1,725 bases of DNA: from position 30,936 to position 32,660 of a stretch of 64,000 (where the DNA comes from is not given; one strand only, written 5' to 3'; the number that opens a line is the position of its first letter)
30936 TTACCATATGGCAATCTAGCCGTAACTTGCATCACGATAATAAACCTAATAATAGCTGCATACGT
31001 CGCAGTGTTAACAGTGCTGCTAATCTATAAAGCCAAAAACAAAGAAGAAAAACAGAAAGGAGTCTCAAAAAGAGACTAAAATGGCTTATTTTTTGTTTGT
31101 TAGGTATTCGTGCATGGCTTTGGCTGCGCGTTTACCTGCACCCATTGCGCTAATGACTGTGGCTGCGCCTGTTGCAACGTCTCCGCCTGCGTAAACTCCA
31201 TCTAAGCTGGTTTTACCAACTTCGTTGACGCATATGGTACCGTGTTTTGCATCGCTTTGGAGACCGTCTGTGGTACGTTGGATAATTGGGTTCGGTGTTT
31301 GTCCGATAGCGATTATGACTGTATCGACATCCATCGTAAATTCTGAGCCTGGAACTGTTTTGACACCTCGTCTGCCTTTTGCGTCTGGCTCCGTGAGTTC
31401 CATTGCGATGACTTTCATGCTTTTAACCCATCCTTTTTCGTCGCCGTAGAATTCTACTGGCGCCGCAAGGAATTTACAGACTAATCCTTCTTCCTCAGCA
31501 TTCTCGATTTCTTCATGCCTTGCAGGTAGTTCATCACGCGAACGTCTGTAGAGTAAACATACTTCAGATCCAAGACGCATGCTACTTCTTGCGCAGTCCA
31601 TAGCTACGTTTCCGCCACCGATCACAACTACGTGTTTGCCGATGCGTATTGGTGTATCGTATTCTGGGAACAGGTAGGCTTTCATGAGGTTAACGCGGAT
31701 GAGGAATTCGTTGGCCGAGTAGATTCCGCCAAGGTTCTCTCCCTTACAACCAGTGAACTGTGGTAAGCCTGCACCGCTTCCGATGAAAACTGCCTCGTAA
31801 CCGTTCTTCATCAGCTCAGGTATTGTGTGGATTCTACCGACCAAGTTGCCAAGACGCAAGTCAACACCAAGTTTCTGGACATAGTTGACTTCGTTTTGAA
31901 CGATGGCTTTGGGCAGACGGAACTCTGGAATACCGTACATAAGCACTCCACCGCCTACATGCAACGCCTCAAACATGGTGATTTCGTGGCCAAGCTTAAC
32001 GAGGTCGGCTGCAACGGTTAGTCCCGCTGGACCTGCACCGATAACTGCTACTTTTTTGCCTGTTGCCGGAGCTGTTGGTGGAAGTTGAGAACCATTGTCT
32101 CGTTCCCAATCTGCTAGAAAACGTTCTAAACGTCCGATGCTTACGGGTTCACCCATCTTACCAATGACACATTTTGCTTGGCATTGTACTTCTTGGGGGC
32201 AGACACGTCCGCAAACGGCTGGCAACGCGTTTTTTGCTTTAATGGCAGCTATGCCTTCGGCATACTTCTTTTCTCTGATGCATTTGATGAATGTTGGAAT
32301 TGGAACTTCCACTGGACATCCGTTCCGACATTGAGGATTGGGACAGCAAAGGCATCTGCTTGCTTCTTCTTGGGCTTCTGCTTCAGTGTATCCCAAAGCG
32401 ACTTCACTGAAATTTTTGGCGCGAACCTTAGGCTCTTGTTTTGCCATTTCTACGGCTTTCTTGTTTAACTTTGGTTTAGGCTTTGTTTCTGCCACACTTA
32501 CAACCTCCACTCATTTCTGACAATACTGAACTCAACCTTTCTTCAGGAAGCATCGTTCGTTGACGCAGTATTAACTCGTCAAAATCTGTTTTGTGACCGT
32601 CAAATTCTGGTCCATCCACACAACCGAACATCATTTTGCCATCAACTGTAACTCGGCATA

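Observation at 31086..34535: Possible new electron-bifurcation module: double ferredoxin-MvhD fusion co-transcribed with NfnAB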

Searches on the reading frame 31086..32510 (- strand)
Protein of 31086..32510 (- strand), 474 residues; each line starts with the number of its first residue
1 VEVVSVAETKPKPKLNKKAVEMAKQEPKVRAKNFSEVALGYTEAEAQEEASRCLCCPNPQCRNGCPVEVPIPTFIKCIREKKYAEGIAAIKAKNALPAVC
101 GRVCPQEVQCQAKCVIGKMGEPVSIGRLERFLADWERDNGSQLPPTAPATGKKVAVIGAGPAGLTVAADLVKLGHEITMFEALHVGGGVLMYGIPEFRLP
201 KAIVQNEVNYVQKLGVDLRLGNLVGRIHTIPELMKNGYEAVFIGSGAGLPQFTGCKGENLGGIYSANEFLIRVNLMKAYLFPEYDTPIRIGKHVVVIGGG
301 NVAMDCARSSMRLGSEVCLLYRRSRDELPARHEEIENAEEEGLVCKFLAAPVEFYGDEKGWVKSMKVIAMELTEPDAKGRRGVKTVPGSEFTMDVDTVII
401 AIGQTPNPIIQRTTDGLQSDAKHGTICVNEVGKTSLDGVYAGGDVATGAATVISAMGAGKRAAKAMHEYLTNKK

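Call 7: search_protein_families(library=pfam, proteins=[window:31086-32510:-], max_evalue=0.01)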
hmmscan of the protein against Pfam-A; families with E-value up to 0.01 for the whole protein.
window:31086-32510:- (474 aa): 18 families
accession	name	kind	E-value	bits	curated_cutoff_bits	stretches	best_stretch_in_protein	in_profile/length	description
PF14691.11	Fer4_20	-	2.7e-40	137.2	25.8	1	30-140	1-112/113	Dihydroprymidine dehydrogenase domain II, 4Fe-4S cluster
PF07992.20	Pyr_redox_2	-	5.4e-34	118.4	26.1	1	152-459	1-291/291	Pyridine nucleotide-disulphide oxidoreductase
PF00070.33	Pyr_redox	-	2.4e-11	44.4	22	2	293-363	1-75/82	Pyridine nucleotide-disulphide oxidoreductase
PF13738.12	Pyr_redox_3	-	2.6e-10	40.5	30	1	291-326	164-199/305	Pyridine nucleotide-disulphide oxidoreductase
PF01262.27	AlaDh_PNT_C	-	1e-06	28.8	23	0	293-323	30-60/214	Alanine dehydrogenase/PNT, C-terminal domain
PF13450.12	NAD_binding_8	-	4.8e-06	27.2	21.9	1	156-189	1-35/68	NAD(P)-binding Rossmann-like domain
PF03486.20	HI0933_like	-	1.9e-05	24.7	50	1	153-183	2-32/244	HI0933-like protein Rossmann domain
PF03807.23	F420_oxidored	-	2.2e-05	25.4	21.6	0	294-336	2-45/94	NADP oxidoreductase coenzyme F420-dependent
PF13241.12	NAD_binding_7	-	2.3e-05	25.3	22.1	0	291-335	7-48/104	Putative NAD(P)-binding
PF01134.28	GIDA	-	0.00015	21.4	22.1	0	153-182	1-29/391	Glucose inhibited division protein A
PF01266.30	DAO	-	0.00016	21.8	27.9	1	153-186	1-35/353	FAD dependent oxidoreductase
PF02826.25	2-Hacid_dh_C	-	0.00078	19.3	25.1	0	144-181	29-66/178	D-isomer specific 2-hydroxyacid dehydrogenase, NAD binding domain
PF12831.13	FAD_oxidored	-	0.00086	19.1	27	0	154-191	2-39/416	FAD dependent oxidoreductase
PF01946.23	Thi4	-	0.0013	18.5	26.2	1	153-207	19-72/235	Thi4 family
PF01494.25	FAD_binding_3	-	0.0045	16.7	22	0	153-182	3-32/349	FAD binding domain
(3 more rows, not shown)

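Call 8: search_protein_families(library=ncbifam, proteins=[window:31086-32510:-], max_evalue=0.01)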
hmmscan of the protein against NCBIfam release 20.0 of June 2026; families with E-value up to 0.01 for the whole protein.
window:31086-32510:- (474 aa): 90 families (the best 25 are shown)
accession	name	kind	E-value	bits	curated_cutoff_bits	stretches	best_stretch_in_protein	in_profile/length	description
NF009414.0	PRK12778.1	equivalog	1.1e-194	648.8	1103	1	6-472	283-751/752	bifunctional dihydroorotate dehydrogenase B NAD binding subunit/NADPH-dependent glutamate synthase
TIGR01316.1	gltA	equivalog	3e-174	580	471.75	1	27-470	2-449/449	NADPH-dependent glutamate synthase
NF009413.0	PRK12775.1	equivalog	8.4e-151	503.9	1895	1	15-474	295-758/1006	putative trifunctional 2-polyprenylphenol hydroxylase/glutamate synthase subunit beta/ferritin domain-containing protein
NF009415.0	PRK12779.1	equivalog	2e-112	376.8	1519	1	61-468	210-624/944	putative bifunctional glutamate synthase subunit beta/2-polyprenylphenol hydroxylase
NF009410.0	PRK12771.1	subfamily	9.4e-111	371.1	516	2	59-473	48-448/566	NAD(P)-binding protein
NF009454.0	PRK12814.1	equivalog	1.3e-106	357.6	916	2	59-473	102-503/657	putative NADPH-dependent glutamate synthase small subunit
TIGR01318.1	gltD_gamma_fam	subfamily_domain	5e-104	348.4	482.95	1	20-471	9-466/467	glutamate synthase, small subunit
NF009408.0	PRK12769.1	equivalog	1.5e-89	300.9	1003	1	18-473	192-654/659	formate-dependent uric acid utilization protein AegA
NF010590.0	PRK13984.1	equivalog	1.6e-86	290.8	946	1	15-473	154-609/611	putative oxidoreductase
TIGR03315.1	Se_ygfK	equivalog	5.6e-83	279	835.3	1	58-467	444-836/1012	putative selenate reductase subunit YgfK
NF009451.0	PRK12809.1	equivalog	7.3e-80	269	1154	1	27-472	184-636/639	formate-dependent uric acid utilization protein YgfT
TIGR01317.1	GOGAT_sm_gam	subfamily_domain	8.7e-78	262.3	447.7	1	15-472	6-480/485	glutamate synthase small subunit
NF009409.0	PRK12770.1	subfamily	8.2e-74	248.8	343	1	147-473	14-353/360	putative glutamate synthase subunit beta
NF045663.1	diclust_near_Sec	equivalog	2.3e-39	135.1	530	2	58-247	17-199/759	pyridine nucleotide-disulfide oxidoreductase/dicluster-binding protein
TIGR01292.1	TRX_reduct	equivalog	2e-20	72.8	343.45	1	285-470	135-300/300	thioredoxin-disulfide reductase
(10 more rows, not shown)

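Call 27: search_solved_structures(query=window:31086-32510:-, max_evalue=1e-20, show_alignments=1)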
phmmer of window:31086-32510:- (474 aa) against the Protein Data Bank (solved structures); distinct sequences matched with E-value up to 1e-20: 12.
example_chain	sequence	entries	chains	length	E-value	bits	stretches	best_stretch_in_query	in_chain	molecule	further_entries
4ylf_B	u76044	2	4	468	3.1e-163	547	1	19-472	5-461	Dihydropyrimidine dehydrogenase subunit A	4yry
5jca_L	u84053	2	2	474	8.3e-150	502.7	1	13-474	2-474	NADH-dependent Ferredoxin:NADP Oxidoreductase (NfnI) subunit alpha | NADH-dependent Ferredoxin:NADP Oxidoreductase subunit alpha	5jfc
5vj7_A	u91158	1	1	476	1.6e-147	495.1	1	13-473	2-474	Oxidoreductase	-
9n5u_A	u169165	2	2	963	7.5e-95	321.5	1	58-473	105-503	NfnA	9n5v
9bov_A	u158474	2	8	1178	7.6e-90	305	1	58-473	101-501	Molybdopterin oxidoreductase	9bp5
8oh5_C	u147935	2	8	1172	7.8e-84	285.2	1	6-471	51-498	Formate dehydrogenase-O, major subunit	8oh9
6s6s_G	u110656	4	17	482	6.8e-80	272.2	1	27-471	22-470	Glutamate synthase [NADPH] small chain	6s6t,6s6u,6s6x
2vdc_G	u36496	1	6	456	1e-78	268.3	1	33-471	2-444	GLUTAMATE SYNTHASE [NADPH] SMALL CHAIN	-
7mfm_I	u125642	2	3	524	1.5e-49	172.2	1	15-471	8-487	Glutamate synthase (NADPH) small chain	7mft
7m31_A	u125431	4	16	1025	1.1e-45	159.5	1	42-470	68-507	Dihydropyrimidine dehydrogenase [NADP(+)]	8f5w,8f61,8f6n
1h7x_A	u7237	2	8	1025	1.1e-45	159.5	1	42-470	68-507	DIHYDROPYRIMIDINE DEHYDROGENASE | Dihydropyrimidine dehydrogenase [NADP(+)]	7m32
1gt8_A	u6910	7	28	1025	1.1e-45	159.5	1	42-470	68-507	DIHYDROPYRIMIDINE DEHYDROGENASE | Dihydropyrimidine dehydrogenase [NADP(+)]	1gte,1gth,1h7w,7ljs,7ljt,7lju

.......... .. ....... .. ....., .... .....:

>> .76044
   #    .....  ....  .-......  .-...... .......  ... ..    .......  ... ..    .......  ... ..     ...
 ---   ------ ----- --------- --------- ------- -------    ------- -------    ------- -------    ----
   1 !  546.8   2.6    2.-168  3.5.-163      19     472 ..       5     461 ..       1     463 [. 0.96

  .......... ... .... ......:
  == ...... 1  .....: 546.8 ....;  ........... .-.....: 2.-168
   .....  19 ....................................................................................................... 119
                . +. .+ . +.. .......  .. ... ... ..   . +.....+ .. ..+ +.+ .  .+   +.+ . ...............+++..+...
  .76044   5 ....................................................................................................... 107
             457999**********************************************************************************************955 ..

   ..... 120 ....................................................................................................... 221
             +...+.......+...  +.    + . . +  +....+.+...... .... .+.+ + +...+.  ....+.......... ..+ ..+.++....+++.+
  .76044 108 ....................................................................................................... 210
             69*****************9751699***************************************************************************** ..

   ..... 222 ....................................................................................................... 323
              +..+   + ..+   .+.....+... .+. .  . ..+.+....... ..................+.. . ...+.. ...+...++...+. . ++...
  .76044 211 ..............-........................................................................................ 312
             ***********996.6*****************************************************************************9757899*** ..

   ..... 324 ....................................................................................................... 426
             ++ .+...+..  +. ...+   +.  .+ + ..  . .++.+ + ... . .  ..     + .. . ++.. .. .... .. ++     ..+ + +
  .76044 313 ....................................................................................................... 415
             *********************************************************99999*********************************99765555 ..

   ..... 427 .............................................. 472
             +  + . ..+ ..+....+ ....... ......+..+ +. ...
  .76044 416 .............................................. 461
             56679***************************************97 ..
